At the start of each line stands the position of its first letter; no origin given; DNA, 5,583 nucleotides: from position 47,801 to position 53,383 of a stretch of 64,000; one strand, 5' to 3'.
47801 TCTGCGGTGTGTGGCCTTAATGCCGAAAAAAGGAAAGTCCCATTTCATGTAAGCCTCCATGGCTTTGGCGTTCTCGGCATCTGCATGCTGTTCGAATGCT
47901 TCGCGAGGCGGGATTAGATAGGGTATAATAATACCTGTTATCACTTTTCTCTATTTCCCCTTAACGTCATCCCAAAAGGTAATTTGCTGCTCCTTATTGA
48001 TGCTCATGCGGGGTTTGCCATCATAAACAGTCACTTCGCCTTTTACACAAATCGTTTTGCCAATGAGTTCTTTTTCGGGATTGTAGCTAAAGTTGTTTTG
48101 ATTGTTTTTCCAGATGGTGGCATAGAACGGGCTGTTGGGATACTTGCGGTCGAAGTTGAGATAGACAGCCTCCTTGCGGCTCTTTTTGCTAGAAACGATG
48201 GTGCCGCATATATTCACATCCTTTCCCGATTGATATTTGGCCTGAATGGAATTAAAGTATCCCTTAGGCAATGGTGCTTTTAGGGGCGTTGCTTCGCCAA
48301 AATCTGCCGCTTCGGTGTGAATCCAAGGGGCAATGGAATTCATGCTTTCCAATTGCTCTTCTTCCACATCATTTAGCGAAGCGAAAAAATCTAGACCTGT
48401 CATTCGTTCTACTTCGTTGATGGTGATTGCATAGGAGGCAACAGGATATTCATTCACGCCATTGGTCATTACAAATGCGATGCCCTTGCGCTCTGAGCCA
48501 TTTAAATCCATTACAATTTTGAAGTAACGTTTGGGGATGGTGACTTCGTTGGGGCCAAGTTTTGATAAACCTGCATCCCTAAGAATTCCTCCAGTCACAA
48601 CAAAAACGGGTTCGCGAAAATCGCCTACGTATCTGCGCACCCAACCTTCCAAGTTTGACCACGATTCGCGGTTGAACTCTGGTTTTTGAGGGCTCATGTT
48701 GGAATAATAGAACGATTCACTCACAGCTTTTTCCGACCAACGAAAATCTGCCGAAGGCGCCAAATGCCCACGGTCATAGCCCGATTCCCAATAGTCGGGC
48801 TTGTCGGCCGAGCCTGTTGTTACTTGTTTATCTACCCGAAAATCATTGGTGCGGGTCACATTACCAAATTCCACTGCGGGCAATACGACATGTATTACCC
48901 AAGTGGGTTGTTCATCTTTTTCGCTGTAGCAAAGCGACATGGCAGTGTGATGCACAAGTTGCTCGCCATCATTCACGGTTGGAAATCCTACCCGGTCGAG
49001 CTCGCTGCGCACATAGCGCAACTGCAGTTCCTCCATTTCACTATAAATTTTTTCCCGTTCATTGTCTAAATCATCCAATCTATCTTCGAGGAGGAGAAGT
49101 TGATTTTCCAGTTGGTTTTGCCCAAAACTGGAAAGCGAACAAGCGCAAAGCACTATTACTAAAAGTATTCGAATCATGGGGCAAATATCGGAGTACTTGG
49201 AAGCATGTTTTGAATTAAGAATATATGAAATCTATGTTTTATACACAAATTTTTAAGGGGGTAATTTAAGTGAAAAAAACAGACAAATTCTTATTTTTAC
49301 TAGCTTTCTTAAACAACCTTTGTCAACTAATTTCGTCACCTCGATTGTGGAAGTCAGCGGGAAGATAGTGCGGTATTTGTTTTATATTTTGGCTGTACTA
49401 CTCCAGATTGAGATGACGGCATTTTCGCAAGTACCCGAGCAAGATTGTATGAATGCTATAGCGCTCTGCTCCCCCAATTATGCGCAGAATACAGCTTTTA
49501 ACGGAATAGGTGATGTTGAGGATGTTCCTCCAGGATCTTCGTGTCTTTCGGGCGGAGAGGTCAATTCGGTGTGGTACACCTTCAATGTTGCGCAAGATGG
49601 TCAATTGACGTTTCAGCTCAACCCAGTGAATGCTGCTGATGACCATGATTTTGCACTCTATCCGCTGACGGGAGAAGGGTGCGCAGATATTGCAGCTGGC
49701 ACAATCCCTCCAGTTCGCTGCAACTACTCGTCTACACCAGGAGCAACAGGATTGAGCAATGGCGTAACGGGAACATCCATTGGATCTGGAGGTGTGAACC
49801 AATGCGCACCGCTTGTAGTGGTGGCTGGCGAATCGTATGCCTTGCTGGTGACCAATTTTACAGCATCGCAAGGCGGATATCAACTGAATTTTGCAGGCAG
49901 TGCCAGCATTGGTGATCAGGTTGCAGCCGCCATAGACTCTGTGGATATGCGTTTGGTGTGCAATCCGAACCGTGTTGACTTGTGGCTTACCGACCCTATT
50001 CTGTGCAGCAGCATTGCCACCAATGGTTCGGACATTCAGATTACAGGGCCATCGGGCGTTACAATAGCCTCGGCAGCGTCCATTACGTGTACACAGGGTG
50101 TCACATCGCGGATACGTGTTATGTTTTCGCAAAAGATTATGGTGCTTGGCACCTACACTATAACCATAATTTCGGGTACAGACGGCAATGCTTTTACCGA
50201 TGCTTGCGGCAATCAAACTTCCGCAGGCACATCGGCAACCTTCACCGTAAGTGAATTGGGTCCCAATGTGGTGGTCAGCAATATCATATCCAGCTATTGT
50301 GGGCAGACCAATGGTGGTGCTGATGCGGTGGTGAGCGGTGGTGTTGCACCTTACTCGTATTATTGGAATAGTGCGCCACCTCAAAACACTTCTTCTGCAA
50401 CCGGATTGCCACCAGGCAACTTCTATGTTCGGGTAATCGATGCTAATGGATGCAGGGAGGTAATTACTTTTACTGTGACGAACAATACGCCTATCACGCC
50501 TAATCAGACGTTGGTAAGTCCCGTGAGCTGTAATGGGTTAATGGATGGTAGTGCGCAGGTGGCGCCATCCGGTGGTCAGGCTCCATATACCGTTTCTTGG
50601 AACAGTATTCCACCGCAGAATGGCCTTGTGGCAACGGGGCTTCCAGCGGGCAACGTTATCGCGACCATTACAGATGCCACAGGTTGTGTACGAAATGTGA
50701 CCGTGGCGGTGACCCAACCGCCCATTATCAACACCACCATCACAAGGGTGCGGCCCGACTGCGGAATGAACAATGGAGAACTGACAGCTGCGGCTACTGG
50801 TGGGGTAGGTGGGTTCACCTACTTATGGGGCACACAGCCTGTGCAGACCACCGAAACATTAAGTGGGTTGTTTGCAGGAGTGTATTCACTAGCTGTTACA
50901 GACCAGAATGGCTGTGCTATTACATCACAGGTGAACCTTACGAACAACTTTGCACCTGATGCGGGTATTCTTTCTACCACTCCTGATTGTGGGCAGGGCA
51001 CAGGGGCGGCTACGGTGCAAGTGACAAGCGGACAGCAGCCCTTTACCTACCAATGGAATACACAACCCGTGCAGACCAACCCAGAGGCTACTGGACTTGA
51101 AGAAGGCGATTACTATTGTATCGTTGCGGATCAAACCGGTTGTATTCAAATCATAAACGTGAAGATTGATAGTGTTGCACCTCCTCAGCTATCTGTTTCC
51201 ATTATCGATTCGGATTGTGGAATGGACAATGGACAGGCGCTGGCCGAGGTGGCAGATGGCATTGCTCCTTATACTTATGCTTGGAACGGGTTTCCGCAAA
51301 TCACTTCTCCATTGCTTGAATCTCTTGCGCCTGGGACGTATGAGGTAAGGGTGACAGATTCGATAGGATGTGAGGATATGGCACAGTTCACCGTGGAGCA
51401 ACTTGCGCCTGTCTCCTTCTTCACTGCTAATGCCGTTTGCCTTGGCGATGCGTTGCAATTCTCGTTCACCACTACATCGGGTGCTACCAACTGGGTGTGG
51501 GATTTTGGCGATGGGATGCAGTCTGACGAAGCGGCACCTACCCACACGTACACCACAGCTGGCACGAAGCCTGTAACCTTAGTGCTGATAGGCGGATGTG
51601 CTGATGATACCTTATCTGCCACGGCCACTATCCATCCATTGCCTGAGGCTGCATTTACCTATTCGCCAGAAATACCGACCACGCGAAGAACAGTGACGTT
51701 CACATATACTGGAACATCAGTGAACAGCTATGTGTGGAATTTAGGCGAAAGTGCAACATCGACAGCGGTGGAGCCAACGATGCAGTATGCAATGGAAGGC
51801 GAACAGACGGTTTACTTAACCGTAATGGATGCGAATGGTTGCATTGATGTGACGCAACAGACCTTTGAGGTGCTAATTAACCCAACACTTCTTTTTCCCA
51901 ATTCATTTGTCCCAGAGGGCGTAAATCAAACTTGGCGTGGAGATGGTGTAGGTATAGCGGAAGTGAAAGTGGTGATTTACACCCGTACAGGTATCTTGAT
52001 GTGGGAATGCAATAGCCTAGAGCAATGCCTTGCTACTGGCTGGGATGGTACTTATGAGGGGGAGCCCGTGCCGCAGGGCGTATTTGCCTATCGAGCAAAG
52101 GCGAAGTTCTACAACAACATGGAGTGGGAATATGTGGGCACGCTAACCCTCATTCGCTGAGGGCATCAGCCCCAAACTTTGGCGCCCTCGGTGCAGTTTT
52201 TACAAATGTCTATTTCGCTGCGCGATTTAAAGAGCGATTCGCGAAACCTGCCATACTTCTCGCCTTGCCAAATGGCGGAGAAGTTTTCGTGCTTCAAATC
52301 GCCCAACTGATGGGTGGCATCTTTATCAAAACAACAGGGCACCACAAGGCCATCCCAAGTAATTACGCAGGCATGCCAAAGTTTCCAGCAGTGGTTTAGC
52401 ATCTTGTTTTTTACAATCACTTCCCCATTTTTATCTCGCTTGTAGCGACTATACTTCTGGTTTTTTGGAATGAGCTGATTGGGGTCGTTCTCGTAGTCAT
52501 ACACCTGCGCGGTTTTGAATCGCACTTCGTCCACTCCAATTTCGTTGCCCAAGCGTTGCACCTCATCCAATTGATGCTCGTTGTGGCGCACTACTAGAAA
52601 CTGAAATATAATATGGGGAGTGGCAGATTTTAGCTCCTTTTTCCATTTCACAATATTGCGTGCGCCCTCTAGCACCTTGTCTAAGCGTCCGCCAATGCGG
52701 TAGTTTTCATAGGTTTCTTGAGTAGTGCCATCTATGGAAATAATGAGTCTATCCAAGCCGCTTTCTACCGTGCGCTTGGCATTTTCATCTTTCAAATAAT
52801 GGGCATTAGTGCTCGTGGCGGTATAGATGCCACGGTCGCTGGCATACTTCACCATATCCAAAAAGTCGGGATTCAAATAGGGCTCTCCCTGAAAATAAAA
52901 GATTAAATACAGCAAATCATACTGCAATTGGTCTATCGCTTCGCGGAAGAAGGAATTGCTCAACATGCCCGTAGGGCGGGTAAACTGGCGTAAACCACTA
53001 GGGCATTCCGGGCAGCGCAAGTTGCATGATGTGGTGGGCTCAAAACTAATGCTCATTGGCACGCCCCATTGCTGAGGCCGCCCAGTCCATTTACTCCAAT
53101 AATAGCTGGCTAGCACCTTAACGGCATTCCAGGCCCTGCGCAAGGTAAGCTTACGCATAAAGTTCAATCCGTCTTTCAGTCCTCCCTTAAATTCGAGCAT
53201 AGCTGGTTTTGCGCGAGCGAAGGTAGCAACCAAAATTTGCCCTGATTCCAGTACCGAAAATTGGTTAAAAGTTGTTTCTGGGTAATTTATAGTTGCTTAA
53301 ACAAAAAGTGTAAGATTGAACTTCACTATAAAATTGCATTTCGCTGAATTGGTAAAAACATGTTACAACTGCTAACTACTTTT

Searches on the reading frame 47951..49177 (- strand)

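Call 70: search_protein_families(library=pfam, proteins=[window:47951-49177:-], max_evalue=0.00001)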
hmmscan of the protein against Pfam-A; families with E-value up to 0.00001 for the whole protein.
window:47951-49177:- (408 aa): 1 family
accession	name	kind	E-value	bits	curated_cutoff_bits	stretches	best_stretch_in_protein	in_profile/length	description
PF01223.29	Endonuclease_NS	-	1.3e-47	162.8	23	1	59-270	4-222/223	DNA/RNA non-specific endonuclease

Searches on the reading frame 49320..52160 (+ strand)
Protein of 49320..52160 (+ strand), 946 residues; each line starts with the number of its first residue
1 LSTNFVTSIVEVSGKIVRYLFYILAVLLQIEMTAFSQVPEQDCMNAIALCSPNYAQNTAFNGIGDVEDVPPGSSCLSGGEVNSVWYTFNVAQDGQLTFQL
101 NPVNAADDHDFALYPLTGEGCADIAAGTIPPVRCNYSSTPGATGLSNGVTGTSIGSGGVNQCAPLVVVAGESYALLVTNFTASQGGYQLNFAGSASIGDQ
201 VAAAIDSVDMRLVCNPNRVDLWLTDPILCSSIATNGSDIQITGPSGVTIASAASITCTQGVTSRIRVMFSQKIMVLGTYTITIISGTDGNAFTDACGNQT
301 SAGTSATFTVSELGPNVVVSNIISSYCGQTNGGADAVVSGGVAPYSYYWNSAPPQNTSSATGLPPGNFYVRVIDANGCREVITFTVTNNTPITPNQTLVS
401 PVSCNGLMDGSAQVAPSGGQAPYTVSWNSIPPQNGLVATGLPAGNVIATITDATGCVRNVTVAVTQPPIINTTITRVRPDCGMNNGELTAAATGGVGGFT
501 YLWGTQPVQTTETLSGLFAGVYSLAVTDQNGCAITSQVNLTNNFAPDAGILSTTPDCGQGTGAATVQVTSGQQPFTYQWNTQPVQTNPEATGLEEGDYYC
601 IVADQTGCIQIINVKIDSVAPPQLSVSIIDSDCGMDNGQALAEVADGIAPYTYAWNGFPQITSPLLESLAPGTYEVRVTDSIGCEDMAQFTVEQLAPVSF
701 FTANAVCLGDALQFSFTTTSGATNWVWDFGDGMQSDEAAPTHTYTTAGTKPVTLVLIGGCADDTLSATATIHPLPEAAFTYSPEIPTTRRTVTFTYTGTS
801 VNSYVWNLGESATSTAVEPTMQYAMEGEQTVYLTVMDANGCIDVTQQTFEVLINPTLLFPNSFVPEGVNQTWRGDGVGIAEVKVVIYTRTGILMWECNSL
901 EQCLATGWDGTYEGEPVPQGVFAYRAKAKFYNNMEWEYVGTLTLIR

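Call 70: search_protein_families(library=pfam, proteins=[window:49320-52160:+], max_evalue=0.00001)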
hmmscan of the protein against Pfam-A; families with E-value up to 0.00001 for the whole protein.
window:49320-52160:+ (946 aa): 4 families
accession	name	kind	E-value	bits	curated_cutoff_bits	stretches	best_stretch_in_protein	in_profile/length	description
PF13573.12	SprB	-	5.1e-31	106.5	28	1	399-429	4-34/37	SprB repeat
PF18911.6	PKD_4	-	3e-19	69.3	27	2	697-768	4-80/85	PKD domain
PF00801.26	PKD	-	7.2e-10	39.2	23.5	1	706-757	11-66/80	PKD domain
PF06832.18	BiPBP_C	-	8.6e-10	38.8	26.8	0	771-841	15-84/90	Penicillin-Binding Protein C-terminus Family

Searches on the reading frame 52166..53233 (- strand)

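Call 70: search_protein_families(library=pfam, proteins=[window:52166-53233:-], max_evalue=0.00001)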
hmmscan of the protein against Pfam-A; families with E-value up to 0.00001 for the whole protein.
window:52166-53233:- (355 aa): 2 families
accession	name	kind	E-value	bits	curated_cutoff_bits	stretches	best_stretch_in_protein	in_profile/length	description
PF13186.11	SPASM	-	2.2e-16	60.4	21.5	1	282-348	1-67/67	Iron-sulfur cluster-binding domain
PF04055.27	Radical_SAM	-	6.5e-15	56.1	29.5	1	65-196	2-138/166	Radical SAM superfamily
